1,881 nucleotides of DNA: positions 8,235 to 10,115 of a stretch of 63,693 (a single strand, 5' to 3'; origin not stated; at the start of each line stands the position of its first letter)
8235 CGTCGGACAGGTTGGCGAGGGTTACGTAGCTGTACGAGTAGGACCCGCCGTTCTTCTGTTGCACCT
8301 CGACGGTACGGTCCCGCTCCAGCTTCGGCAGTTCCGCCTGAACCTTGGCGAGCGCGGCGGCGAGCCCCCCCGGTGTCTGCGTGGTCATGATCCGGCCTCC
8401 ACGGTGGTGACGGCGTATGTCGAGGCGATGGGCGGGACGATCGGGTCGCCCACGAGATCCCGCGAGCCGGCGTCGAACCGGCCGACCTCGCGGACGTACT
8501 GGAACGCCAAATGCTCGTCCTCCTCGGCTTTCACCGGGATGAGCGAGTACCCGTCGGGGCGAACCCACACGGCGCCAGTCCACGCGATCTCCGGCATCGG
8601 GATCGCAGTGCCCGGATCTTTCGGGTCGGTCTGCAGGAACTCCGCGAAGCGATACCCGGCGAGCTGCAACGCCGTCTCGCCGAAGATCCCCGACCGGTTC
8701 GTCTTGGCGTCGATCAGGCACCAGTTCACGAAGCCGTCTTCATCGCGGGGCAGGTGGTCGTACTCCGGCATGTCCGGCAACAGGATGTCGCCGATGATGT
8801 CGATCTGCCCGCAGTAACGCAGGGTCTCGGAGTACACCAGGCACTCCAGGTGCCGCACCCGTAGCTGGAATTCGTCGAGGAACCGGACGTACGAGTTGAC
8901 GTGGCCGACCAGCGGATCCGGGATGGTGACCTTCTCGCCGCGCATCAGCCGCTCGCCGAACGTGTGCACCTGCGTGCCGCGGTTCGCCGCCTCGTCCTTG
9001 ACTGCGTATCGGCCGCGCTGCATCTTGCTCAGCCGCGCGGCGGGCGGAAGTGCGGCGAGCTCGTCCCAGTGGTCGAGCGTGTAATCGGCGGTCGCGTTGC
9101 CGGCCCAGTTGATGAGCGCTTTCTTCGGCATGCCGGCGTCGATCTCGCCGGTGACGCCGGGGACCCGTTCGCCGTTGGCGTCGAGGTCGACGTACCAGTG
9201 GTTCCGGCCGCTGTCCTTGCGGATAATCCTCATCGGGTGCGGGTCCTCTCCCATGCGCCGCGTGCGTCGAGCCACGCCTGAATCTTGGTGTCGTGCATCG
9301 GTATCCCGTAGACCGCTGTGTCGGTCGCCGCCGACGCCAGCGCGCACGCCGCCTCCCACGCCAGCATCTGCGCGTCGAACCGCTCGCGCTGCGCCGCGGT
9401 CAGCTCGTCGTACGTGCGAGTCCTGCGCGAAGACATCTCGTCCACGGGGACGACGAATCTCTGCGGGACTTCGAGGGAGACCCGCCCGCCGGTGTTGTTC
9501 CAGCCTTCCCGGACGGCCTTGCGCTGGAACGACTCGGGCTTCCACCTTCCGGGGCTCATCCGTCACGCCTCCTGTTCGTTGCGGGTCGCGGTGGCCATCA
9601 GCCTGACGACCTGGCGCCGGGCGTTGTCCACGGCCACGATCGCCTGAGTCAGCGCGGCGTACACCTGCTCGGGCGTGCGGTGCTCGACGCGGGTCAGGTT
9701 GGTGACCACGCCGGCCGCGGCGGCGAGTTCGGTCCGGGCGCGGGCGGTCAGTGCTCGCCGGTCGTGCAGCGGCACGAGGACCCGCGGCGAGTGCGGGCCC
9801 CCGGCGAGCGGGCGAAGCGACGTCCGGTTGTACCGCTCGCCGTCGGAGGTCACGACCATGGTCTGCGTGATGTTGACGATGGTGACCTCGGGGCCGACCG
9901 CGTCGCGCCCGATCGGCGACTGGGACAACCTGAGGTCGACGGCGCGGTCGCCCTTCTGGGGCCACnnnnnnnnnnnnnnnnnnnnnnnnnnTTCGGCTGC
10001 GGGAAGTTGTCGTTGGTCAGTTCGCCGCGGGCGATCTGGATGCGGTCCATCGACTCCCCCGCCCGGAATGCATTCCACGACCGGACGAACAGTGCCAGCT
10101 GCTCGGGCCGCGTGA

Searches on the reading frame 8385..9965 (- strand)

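Call 9: search_protein_families(library=phrogs, proteins=[window:8385-9965:-], max_evalue=0.001)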
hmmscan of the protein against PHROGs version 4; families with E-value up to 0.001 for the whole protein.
window:8385-9965:- (526 aa): 2 families
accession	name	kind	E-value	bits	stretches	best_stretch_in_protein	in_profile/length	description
phrog_298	-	DNA, RNA and nucleotide metabolism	2.2e-30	107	1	248-508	48-269/293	exonuclease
phrog_466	-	DNA, RNA and nucleotide metabolism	2.6e-10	41.2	1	324-463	209-338/446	exonuclease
